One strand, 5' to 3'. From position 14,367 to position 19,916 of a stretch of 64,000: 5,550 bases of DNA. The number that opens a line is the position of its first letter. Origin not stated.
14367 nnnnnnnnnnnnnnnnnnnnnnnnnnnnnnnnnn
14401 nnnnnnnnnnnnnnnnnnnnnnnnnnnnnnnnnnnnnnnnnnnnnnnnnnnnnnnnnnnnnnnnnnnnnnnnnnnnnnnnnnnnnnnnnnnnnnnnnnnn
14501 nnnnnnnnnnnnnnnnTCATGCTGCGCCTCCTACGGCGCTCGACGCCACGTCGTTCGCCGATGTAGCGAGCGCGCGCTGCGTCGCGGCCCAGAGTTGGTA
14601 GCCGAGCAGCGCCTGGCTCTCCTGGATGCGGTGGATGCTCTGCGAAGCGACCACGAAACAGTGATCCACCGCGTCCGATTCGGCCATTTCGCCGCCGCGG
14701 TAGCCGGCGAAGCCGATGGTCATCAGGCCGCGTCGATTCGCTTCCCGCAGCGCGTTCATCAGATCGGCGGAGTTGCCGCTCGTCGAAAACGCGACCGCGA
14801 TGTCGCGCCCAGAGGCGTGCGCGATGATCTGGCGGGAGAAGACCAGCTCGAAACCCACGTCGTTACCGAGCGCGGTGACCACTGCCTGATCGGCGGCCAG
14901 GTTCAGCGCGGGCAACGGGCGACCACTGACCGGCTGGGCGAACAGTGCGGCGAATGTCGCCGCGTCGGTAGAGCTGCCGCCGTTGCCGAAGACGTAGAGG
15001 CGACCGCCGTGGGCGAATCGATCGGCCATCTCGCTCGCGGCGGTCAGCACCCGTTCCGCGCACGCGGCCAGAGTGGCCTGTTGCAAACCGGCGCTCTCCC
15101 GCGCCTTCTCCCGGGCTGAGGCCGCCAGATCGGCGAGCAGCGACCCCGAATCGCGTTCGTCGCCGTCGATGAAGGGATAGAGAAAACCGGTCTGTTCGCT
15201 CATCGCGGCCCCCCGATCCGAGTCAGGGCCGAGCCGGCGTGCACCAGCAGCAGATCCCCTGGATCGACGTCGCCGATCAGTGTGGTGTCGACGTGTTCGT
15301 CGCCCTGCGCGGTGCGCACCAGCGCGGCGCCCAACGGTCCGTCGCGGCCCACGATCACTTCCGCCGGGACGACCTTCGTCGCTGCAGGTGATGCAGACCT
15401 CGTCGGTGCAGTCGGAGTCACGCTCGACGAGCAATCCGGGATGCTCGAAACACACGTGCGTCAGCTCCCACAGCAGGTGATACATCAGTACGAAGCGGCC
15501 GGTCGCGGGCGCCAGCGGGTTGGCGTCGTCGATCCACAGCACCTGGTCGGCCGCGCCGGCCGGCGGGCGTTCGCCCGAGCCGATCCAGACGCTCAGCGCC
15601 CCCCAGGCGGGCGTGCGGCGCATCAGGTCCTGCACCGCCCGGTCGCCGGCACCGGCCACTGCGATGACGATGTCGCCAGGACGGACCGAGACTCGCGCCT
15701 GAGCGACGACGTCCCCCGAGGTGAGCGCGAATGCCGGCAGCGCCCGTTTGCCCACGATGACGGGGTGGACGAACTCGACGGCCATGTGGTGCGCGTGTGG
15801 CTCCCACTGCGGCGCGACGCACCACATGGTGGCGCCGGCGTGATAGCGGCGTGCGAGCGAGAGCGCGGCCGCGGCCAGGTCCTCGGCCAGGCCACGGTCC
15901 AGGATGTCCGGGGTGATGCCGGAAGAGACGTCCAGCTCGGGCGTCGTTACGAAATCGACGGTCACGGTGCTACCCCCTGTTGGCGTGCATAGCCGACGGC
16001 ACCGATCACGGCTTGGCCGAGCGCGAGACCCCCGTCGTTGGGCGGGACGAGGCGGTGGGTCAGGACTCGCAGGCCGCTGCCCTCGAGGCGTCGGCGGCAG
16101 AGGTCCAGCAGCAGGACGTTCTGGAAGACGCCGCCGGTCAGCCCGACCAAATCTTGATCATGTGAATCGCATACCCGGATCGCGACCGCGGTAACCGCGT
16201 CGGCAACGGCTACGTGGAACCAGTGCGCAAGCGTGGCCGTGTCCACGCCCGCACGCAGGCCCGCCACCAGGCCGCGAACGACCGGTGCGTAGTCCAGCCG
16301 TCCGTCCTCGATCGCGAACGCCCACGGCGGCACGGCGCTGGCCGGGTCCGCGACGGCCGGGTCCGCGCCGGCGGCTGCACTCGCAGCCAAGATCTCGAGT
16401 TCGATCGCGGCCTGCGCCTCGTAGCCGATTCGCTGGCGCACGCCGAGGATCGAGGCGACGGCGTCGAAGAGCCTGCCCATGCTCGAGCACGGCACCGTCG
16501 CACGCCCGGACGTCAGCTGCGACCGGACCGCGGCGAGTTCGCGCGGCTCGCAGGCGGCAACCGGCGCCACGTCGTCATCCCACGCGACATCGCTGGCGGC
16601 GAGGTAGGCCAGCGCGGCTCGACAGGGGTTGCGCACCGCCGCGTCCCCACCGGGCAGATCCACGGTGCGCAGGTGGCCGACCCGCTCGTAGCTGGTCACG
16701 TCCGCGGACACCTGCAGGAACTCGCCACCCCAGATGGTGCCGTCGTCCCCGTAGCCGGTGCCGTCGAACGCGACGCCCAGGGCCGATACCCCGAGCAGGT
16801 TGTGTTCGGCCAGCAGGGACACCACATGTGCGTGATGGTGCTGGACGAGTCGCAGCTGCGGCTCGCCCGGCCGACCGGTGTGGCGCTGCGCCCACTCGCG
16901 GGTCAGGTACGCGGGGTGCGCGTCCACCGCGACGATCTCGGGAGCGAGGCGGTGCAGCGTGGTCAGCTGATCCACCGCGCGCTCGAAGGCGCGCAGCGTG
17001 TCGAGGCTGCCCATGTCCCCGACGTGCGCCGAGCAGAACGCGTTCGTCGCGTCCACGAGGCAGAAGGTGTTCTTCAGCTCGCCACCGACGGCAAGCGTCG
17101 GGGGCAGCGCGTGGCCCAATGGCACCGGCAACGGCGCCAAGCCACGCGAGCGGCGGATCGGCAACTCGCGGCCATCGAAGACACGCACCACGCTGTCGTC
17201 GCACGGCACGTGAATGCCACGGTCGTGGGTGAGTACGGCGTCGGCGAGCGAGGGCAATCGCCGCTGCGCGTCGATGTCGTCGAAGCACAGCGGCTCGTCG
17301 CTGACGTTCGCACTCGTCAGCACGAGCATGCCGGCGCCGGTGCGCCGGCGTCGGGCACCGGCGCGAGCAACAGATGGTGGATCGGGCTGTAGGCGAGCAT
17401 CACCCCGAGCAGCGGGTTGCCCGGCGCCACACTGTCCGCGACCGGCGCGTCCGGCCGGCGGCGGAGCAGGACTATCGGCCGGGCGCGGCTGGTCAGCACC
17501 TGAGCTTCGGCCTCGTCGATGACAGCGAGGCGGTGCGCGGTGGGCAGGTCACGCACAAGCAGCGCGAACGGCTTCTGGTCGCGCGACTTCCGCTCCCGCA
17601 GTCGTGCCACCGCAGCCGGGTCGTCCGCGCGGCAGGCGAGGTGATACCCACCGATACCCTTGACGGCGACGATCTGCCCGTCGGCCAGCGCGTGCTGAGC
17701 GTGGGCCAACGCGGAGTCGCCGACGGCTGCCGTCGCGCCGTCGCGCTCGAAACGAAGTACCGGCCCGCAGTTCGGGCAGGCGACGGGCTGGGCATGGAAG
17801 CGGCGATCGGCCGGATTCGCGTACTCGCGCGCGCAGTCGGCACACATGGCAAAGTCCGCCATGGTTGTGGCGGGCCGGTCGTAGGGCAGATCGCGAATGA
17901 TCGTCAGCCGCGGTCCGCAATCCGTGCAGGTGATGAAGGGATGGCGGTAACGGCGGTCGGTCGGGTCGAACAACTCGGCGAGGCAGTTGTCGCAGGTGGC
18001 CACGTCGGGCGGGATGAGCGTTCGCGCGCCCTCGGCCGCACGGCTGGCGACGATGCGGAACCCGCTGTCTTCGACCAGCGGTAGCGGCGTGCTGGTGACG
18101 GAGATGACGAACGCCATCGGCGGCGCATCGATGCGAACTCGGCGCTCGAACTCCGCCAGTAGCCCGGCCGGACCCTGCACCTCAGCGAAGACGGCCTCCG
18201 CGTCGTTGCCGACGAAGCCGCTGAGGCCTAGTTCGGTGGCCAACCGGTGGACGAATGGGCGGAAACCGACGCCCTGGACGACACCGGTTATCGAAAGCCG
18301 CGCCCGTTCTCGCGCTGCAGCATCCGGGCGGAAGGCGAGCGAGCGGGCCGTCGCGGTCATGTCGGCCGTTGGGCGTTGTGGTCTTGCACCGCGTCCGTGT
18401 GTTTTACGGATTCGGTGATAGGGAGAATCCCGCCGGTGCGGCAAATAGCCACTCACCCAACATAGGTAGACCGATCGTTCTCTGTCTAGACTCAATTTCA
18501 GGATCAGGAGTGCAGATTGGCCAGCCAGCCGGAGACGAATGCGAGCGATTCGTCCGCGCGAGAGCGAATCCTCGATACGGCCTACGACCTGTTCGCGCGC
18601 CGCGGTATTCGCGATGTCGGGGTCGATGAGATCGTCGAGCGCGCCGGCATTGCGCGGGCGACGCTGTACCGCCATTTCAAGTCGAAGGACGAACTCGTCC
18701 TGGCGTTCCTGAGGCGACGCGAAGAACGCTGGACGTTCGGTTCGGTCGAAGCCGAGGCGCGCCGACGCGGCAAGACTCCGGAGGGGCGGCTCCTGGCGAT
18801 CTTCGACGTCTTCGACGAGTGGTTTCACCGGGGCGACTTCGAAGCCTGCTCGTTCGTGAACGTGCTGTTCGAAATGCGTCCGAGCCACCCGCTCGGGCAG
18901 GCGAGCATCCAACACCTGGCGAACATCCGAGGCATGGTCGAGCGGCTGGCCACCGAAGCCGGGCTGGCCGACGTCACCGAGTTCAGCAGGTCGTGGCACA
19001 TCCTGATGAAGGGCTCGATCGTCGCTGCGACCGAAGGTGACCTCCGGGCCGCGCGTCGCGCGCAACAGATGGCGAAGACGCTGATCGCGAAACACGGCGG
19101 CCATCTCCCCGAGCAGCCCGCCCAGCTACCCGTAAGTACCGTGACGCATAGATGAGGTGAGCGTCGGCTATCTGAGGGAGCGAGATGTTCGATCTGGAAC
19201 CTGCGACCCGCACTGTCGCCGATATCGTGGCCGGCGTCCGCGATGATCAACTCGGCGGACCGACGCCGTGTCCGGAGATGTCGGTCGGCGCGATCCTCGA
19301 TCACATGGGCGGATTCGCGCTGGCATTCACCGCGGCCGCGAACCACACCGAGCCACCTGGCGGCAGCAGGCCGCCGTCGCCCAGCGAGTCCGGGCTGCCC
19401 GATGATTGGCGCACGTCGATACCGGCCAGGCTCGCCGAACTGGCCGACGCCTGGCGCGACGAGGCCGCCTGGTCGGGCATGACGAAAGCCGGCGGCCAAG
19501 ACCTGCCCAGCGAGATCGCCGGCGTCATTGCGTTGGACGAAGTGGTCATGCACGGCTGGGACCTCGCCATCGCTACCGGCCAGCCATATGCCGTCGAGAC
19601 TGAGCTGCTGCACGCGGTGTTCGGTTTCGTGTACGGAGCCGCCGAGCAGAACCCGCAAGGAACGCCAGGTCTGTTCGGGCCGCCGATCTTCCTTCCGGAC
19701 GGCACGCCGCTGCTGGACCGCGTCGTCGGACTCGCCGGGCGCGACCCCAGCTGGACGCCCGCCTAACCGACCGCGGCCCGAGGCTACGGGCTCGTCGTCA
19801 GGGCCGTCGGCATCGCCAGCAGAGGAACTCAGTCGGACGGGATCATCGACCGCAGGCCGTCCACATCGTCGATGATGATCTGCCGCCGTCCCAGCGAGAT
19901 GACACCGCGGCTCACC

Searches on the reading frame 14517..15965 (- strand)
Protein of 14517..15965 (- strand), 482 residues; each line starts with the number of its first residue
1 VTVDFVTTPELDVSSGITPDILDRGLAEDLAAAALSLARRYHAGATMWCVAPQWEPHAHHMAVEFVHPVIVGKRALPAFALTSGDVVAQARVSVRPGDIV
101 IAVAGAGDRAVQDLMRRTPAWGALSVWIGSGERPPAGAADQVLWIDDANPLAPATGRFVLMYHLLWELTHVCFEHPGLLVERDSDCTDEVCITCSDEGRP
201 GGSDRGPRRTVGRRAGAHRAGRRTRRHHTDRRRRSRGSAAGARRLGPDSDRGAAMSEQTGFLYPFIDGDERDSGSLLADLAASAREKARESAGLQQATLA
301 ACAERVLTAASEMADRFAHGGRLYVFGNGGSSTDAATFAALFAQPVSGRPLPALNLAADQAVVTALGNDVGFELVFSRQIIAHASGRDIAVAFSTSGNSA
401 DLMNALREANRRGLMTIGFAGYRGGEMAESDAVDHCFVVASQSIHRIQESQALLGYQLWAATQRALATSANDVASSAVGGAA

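Call 39: search_protein_families(library=pfam, proteins=[window:14517-15965:-], max_evalue=0.0001)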
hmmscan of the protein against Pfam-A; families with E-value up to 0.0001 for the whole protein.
window:14517-15965:- (482 aa): 2 families
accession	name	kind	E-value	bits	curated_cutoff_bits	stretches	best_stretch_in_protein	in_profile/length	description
PF13580.11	SIS_2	-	1e-14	55.2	27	1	293-420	8-137/138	SIS domain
PF01380.27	SIS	-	5.7e-06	26.6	25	1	379-443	46-108/131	SIS domain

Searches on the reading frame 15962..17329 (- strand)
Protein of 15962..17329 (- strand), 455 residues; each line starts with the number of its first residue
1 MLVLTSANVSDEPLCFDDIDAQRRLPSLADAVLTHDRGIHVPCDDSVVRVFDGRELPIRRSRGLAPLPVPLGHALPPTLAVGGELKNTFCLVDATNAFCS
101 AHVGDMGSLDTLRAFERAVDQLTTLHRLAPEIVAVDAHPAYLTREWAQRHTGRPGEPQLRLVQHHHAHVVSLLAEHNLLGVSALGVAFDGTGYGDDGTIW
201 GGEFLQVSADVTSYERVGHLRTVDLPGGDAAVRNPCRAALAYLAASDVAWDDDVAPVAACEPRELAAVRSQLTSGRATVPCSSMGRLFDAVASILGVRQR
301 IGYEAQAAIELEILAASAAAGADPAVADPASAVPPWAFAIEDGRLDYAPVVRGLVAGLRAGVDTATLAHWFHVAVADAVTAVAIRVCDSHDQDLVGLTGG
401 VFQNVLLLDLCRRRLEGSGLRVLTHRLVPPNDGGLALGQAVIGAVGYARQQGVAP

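Call 39: search_protein_families(library=pfam, proteins=[window:15962-17329:-], max_evalue=0.0001)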
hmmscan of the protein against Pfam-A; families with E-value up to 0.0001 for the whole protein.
window:15962-17329:- (455 aa): 3 families
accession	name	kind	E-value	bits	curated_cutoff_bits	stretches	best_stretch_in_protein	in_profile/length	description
PF22521.2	HypF_C_2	-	6.5e-74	249.2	27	1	185-439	1-241/241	Carbamoyltransferase, Kae1-like Domain, second subdomain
PF17788.7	HypF_C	-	1.9e-30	105.9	23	1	76-175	4-99/99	HypF Kae1-like domain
PF01300.24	Sua5_yciO_yrdC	-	9.1e-08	32.2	25.1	1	2-60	120-177/178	Telomere recombination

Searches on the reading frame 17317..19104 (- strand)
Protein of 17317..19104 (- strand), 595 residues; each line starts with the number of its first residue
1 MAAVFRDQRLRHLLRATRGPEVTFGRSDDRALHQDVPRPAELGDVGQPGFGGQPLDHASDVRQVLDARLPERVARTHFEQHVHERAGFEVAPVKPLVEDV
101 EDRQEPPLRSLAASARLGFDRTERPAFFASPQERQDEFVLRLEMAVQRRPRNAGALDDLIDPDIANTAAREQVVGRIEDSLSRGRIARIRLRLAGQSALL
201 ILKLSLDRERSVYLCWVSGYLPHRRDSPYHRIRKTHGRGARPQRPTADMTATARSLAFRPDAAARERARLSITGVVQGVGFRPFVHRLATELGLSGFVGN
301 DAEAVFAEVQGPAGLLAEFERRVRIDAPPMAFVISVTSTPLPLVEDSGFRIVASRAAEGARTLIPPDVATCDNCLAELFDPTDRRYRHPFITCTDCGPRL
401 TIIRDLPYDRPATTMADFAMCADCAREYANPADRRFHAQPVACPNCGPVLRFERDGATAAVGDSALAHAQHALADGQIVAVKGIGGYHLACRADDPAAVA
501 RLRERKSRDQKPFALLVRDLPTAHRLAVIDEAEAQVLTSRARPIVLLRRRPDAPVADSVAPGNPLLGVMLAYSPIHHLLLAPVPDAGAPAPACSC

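Call 39: search_protein_families(library=pfam, proteins=[window:17317-19104:-], max_evalue=0.0001)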
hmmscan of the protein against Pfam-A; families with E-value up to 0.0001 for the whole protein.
window:17317-19104:- (595 aa): 3 families
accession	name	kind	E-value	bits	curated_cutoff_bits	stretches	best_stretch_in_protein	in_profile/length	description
PF07503.17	zf-HYPF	-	2.7e-33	113.9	23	2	370-403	1-34/34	HypF finger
PF01300.24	Sua5_yciO_yrdC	-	1.5e-26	93.4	25.1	1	472-581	2-114/178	Telomere recombination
PF00708.24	Acylphosphatase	-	8.1e-17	61.7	22.5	1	269-351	2-85/85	Acylphosphatase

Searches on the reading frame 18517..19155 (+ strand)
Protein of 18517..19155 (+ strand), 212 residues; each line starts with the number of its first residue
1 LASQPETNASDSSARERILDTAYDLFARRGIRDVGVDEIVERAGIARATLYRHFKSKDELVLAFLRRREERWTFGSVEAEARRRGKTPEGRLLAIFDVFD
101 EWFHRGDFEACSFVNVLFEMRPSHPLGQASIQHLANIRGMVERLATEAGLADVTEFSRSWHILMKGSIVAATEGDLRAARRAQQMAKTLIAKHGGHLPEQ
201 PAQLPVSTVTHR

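Call 39: search_protein_families(library=pfam, proteins=[window:18517-19155:+], max_evalue=0.0001)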
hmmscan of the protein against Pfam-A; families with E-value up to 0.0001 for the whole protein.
window:18517-19155:+ (212 aa): 1 family
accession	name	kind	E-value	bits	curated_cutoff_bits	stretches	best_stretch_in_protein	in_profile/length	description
PF00440.29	TetR_N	-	1.1e-18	67.1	24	1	18-63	1-46/47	Bacterial regulatory proteins, tetR family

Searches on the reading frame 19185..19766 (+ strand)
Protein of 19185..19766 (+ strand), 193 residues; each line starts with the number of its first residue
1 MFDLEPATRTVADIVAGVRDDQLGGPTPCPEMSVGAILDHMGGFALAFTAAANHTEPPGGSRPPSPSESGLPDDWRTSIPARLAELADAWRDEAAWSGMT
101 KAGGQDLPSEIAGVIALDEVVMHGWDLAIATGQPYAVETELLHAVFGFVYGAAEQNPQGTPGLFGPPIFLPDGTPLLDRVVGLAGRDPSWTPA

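Call 39: search_protein_families(library=pfam, proteins=[window:19185-19766:+], max_evalue=0.0001)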
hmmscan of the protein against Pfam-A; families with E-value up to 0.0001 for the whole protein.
window:19185-19766:+ (193 aa): 1 family
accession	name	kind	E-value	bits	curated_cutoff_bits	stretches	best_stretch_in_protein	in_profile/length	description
PF11716.13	MDMPI_N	-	1.6e-17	65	24.2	1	5-128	2-140/140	Mycothiol maleylpyruvate isomerase N-terminal domain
